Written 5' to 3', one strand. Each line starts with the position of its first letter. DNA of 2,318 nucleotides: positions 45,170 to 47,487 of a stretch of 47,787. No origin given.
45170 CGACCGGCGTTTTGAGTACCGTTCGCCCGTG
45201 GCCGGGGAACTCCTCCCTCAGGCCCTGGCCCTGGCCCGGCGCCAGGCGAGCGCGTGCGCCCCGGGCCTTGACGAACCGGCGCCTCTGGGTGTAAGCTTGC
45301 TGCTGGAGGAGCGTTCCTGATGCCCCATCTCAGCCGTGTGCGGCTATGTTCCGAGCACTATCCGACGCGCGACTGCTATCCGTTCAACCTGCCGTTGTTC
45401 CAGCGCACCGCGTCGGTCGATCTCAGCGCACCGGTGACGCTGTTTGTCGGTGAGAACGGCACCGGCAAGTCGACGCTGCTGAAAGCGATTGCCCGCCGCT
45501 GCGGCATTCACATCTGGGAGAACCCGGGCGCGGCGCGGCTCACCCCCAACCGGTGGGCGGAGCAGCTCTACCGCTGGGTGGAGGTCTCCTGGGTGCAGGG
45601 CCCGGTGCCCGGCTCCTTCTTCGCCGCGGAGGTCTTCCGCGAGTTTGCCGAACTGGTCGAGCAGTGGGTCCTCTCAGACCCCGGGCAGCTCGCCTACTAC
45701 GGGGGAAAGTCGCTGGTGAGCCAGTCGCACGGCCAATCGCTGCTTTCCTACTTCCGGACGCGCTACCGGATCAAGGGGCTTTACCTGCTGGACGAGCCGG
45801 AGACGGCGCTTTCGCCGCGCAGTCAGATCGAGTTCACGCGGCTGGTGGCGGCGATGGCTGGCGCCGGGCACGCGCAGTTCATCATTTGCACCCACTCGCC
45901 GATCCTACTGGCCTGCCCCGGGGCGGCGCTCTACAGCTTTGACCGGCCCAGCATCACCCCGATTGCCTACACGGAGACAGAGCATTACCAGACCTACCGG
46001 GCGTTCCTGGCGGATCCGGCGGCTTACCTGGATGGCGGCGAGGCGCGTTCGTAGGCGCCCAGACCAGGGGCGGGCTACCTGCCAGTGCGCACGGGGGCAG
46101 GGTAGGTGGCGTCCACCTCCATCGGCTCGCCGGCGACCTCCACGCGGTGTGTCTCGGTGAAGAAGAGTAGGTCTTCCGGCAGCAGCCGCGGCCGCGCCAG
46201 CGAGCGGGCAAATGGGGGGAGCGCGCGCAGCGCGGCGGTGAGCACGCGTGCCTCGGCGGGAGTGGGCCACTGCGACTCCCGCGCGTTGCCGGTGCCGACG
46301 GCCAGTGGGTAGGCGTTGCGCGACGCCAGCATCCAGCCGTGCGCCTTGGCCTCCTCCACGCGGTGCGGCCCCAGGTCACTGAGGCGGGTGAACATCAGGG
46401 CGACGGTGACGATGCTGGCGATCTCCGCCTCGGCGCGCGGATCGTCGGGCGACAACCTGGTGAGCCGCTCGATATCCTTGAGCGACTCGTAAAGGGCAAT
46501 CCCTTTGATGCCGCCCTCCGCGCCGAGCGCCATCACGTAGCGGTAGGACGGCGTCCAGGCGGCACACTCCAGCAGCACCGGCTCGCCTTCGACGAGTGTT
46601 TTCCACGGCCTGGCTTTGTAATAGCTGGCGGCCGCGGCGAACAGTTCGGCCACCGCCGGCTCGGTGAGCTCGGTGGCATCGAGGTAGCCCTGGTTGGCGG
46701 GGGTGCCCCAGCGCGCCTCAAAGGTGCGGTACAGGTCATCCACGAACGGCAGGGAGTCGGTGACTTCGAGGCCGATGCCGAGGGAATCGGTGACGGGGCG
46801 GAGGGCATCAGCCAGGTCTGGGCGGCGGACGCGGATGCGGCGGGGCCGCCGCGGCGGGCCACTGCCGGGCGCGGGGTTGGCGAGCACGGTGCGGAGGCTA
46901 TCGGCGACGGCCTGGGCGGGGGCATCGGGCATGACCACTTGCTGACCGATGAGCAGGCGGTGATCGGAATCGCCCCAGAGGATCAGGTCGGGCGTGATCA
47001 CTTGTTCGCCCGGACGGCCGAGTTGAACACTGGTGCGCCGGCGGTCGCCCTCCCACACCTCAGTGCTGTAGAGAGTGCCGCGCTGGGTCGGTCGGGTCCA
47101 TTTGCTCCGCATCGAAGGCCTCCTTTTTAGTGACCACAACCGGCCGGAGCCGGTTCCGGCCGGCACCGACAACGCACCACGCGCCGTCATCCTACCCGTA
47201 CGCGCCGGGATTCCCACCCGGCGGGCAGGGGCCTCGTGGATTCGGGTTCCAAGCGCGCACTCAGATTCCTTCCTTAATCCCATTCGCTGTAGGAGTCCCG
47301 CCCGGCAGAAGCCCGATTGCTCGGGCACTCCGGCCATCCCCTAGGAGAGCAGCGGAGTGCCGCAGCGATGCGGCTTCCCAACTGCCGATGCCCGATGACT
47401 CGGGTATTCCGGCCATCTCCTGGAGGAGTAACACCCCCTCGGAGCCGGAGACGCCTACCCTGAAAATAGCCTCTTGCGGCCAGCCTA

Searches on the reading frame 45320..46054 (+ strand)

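Call 18: search_protein_families(library=pfam, proteins=[window:45320-46054:+], max_evalue=0.001)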
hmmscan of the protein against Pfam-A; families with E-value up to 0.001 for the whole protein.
window:45320-46054:+ (244 aa): 7 families
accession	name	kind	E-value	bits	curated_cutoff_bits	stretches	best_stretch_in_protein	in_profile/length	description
PF13175.12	AAA_15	-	1.1e-15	58.6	32.1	2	151-196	320-373/374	AAA ATPase domain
PF13304.12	AAA_21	-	6.5e-14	53.1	27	1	151-197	257-303/304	AAA domain, putative AbiEii toxin, Type IV TA system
PF13476.12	AAA_23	-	2.2e-07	32.2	27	1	30-58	12-40/201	AAA domain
PF02463.25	SMC_N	-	1.4e-06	28.3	40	0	28-58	15-45/220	RecF/RecN/SMC N terminal domain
PF13555.12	AAA_29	-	3e-05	24.1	27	1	28-58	13-43/61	P-loop containing region of AAA domain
PF00005.33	ABC_tran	-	7.4e-05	23.8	25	1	39-60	13-34/137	ABC transporter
PF00004.35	AAA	-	0.00022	22.1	21.2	1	41-68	2-29/131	ATPase family associated with various cellular activities (AAA)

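Call 71: search_protein_families(library=padloc, proteins=[window:45320-46054:+], max_evalue=0.001)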
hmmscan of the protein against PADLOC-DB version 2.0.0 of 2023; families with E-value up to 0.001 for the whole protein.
window:45320-46054:+ (244 aa): 103 families (the best 25 are shown)
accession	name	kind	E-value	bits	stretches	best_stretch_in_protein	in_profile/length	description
PDLC02979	AriA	-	3.1e-17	61.4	2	141-196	309-372/373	-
PDLC02980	AriA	-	1.3e-15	56.2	2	150-198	256-304/304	-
PDLC04135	mad3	-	1.2e-12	46.1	2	153-197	285-327/374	mads_3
PDLC03878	NsnB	-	6.2e-12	43.9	2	153-195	238-279/345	-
PDLC00303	PtuA1|PtuA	-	2e-11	41.6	1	147-197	232-282/386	AAA ATPase domain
PDLC00283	PtuA1|PtuA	-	8.5e-11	39.6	1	154-197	300-344/448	AAA ATPase domain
PDLC00293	PtuA1|PtuA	-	1e-10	39.2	1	152-198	337-387/527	AAA ATPase domain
PDLC00091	GajA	-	1.4e-10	38.6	1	151-199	296-344/627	AAA ATPase domain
PDLC00290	PtuA1|PtuA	-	2e-10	38.6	2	32-64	18-50/414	AAA ATPase domain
PDLC00309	PtuA1|PtuA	-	2.7e-10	37.8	1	150-224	267-340/413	AAA ATPase domain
PDLC04244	PDC-M01A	-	3.5e-10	37.3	1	130-215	321-411/482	-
PDLC00273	PtuA1|PtuA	-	3.9e-10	37.3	1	154-198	226-270/375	AAA ATPase domain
PDLC00298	PtuA1|PtuA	-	5.2e-10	37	1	31-63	17-49/423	AAA ATPase domain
PDLC02914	ATPase-Toprim_I-B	-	5.4e-10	37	2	30-58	17-46/443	-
PDLC04214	HEC-02A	-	2.4e-09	34.9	1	154-195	240-280/338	-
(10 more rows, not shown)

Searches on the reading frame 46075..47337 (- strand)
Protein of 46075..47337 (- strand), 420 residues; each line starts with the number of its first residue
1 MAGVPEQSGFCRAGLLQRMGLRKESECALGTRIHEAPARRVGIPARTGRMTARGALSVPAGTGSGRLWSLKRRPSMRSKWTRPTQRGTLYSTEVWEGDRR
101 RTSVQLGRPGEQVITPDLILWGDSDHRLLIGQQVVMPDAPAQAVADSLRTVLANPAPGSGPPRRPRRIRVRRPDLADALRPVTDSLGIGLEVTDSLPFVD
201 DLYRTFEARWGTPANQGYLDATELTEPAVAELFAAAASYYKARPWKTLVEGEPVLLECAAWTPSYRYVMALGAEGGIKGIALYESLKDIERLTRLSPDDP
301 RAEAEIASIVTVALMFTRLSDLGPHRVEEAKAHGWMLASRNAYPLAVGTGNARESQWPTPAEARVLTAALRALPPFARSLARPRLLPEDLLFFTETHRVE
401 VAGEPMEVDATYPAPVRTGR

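Call 66: search_protein_families(library=pfam, proteins=[window:46075-47337:-], max_evalue=0.0001)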
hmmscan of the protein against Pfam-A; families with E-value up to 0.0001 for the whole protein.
window:46075-47337:- (420 aa): 2 families
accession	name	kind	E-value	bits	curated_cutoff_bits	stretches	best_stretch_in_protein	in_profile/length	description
PF22007.2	DUF6930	-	1e-17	64.9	27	1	92-207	12-123/123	Domain of unknown function (DUF6930)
PF23988.1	DUF7309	-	7.3e-07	29.2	27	1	231-378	3-150/170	Domain of unknown function (DUF7309)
